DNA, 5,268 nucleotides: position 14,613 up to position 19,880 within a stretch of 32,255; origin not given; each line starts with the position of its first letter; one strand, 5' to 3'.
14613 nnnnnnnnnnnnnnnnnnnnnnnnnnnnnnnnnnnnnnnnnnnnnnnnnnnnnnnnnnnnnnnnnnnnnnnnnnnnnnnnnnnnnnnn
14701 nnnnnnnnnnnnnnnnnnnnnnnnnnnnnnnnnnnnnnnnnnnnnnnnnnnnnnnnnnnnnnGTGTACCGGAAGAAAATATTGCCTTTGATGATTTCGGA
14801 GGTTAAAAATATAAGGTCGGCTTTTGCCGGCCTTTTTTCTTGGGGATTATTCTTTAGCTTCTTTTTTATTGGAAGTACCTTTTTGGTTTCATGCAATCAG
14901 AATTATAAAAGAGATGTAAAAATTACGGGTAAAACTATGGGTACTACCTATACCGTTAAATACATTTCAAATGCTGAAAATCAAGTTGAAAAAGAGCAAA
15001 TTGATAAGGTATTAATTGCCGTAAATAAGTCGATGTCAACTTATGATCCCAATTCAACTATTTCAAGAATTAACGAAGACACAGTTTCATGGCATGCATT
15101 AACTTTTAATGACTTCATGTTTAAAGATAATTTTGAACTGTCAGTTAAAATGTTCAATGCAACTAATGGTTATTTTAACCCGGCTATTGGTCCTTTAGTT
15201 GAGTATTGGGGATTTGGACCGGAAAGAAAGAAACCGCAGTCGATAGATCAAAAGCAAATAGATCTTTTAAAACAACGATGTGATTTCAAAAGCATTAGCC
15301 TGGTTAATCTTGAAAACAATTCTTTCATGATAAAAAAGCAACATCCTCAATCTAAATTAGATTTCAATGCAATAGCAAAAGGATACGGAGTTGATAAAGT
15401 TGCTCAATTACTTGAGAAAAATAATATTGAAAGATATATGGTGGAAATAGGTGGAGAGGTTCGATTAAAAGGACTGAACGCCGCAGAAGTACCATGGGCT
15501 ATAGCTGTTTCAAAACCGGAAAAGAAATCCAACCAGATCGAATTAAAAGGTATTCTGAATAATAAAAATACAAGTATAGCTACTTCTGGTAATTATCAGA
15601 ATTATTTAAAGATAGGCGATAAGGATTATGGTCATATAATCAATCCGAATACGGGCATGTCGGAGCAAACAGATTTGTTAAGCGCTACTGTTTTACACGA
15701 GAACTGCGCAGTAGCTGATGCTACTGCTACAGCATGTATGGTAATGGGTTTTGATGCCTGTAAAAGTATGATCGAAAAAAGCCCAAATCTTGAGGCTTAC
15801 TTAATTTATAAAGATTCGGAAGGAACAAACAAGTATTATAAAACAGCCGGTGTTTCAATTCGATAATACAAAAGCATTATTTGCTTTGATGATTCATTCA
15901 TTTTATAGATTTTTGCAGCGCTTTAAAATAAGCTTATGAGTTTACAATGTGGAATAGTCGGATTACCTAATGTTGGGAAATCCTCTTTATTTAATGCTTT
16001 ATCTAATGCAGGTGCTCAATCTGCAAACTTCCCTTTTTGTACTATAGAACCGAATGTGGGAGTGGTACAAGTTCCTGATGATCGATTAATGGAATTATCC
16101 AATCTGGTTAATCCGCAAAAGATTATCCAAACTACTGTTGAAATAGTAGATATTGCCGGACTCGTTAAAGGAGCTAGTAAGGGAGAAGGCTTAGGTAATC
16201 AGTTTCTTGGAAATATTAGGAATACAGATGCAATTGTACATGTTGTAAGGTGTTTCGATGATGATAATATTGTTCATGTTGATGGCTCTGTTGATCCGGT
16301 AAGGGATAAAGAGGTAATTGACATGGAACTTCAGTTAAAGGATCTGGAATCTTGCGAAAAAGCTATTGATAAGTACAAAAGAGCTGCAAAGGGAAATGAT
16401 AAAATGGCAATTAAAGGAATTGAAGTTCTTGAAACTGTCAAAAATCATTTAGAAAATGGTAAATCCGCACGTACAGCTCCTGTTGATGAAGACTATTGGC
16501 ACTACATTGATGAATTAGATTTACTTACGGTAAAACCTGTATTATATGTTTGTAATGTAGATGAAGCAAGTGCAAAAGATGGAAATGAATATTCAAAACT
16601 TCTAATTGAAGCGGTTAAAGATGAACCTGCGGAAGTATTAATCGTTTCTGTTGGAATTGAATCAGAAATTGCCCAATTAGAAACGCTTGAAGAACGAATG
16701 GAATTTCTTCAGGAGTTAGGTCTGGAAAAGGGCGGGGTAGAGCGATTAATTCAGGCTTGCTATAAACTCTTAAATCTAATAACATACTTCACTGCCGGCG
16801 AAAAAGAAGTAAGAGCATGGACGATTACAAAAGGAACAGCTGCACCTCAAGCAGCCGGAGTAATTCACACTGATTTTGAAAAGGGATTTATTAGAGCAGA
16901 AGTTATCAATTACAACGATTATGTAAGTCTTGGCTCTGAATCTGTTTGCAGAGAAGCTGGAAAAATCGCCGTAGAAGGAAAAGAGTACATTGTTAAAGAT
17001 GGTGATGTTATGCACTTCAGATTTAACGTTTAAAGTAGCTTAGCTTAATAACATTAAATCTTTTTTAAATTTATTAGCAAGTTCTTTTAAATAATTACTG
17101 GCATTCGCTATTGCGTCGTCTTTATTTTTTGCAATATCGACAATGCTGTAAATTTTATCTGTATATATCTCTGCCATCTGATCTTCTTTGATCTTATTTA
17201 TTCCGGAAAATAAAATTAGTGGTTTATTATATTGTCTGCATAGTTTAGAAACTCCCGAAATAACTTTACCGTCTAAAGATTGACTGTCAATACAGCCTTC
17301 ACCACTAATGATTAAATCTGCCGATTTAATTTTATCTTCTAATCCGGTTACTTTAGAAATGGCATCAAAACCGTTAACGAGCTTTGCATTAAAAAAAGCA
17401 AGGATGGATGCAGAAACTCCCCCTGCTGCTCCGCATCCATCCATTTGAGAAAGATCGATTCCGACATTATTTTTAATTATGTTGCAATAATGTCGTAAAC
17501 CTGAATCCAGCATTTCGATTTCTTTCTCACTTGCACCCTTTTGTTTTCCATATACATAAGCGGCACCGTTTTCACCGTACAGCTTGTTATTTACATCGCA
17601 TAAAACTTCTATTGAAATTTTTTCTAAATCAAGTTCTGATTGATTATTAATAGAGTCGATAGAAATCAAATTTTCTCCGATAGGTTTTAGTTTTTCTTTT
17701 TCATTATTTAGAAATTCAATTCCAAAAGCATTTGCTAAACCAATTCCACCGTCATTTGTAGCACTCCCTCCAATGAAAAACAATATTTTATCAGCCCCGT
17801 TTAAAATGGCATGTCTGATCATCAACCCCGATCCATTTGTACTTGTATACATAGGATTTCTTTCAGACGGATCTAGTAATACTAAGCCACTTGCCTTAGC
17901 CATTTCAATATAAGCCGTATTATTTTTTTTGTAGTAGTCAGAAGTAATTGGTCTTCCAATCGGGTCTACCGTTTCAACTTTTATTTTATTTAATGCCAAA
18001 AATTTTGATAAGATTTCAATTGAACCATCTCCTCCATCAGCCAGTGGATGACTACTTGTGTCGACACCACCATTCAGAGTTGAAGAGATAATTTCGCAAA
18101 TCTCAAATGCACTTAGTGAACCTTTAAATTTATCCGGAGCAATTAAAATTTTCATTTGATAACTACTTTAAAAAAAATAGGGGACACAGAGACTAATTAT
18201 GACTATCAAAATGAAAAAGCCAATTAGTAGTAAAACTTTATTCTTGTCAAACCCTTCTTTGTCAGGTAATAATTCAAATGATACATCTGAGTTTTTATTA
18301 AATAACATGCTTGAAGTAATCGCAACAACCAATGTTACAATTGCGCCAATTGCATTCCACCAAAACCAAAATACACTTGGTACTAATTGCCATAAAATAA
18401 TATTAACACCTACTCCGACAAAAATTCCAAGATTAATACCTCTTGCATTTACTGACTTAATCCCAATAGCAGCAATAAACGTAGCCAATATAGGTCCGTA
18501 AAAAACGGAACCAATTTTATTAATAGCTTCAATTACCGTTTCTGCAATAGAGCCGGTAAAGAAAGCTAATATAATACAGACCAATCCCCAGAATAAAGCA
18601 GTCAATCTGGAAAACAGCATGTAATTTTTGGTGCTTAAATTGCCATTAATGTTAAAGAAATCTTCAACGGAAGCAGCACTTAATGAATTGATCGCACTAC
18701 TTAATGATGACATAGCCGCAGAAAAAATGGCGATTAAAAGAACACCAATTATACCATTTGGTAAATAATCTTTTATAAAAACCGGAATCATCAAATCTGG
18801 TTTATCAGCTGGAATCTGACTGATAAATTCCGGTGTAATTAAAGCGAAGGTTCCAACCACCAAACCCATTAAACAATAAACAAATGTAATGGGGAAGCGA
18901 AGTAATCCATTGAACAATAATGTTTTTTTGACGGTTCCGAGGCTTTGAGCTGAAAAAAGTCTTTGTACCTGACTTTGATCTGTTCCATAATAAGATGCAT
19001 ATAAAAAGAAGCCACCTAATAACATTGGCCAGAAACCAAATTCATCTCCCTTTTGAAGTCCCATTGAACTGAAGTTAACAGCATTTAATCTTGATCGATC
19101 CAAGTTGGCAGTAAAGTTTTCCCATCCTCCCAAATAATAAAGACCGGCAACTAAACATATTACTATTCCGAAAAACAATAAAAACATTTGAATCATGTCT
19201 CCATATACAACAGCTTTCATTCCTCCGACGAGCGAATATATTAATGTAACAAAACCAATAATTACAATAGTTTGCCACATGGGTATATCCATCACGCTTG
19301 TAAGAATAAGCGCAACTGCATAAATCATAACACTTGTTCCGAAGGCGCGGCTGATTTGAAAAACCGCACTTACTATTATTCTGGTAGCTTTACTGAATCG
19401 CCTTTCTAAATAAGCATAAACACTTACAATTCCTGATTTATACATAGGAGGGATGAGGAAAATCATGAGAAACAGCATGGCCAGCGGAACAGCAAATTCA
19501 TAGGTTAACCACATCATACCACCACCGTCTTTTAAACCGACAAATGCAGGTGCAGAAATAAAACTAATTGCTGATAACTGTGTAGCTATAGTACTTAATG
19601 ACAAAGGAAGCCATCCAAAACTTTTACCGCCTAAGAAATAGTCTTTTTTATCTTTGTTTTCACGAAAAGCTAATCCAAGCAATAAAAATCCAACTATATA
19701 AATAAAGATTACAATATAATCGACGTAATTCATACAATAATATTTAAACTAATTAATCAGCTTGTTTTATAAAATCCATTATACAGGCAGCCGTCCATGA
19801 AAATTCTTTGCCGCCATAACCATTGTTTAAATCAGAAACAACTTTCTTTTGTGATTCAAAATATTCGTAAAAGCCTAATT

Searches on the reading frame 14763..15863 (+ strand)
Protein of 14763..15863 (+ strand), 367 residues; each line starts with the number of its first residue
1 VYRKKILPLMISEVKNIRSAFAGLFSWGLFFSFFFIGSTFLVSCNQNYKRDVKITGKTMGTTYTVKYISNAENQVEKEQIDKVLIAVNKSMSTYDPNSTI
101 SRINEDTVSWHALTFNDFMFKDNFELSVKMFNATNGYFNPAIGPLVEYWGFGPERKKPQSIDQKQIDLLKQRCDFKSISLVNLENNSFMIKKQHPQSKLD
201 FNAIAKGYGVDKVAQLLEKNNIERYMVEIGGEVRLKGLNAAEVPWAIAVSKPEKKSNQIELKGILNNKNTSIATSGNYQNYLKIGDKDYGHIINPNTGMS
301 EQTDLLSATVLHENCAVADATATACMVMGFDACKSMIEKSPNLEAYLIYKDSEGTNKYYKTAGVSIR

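Call 51: search_protein_families(library=pfam, proteins=[window:14763-15863:+], max_evalue=0.00001)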
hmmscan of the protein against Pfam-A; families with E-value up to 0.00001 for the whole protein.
window:14763-15863:+ (367 aa): 1 family
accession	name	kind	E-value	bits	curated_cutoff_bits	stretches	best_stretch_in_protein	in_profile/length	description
PF02424.20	ApbE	-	4.5e-77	259.6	25.6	1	59-347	1-266/266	ApbE family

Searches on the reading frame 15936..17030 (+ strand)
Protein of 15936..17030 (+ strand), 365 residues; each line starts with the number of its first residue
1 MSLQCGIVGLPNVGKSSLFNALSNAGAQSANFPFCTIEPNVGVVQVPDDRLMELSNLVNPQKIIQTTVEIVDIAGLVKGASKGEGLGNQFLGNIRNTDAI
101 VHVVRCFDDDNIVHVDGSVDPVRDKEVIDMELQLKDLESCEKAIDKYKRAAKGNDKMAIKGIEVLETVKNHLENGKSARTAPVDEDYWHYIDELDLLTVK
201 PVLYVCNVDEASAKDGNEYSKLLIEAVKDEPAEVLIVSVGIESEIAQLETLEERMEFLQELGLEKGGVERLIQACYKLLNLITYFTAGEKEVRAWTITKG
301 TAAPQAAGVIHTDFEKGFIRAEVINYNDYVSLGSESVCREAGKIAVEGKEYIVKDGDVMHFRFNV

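Call 51: search_protein_families(library=pfam, proteins=[window:15936-17030:+], max_evalue=0.00001)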
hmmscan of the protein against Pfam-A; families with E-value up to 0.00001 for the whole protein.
window:15936-17030:+ (365 aa): 3 families
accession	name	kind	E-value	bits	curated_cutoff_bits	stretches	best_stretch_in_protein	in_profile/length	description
PF06071.19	YchF-GTPase_C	-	1.7e-41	140.7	27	1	281-364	1-84/84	Protein of unknown function (DUF933)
PF01926.29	MMR_HSR1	-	6.5e-22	78.2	21.9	1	5-115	2-92/113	50S ribosome-binding GTPase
PF02421.24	FeoB_N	-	1.8e-08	34.5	27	1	5-48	3-46/156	Ferrous iron transport protein B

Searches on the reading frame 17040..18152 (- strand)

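Call 51: search_protein_families(library=pfam, proteins=[window:17040-18152:-], max_evalue=0.00001)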
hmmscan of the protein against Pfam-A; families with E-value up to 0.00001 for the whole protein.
window:17040-18152:- (370 aa): 1 family
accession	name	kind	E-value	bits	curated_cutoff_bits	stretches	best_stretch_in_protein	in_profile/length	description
PF02595.20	Gly_kinase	-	5.3e-118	394.6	23.3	1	2-363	1-368/372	Glycerate kinase family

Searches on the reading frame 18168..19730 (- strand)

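Call 51: search_protein_families(library=pfam, proteins=[window:18168-19730:-], max_evalue=0.00001)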
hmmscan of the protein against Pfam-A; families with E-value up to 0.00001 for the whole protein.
window:18168-19730:- (520 aa): 1 family
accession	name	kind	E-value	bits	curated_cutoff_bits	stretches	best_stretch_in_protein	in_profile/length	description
PF00474.23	SSF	-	6.7e-37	127.8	22.8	1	31-439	1-406/406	Sodium:solute symporter family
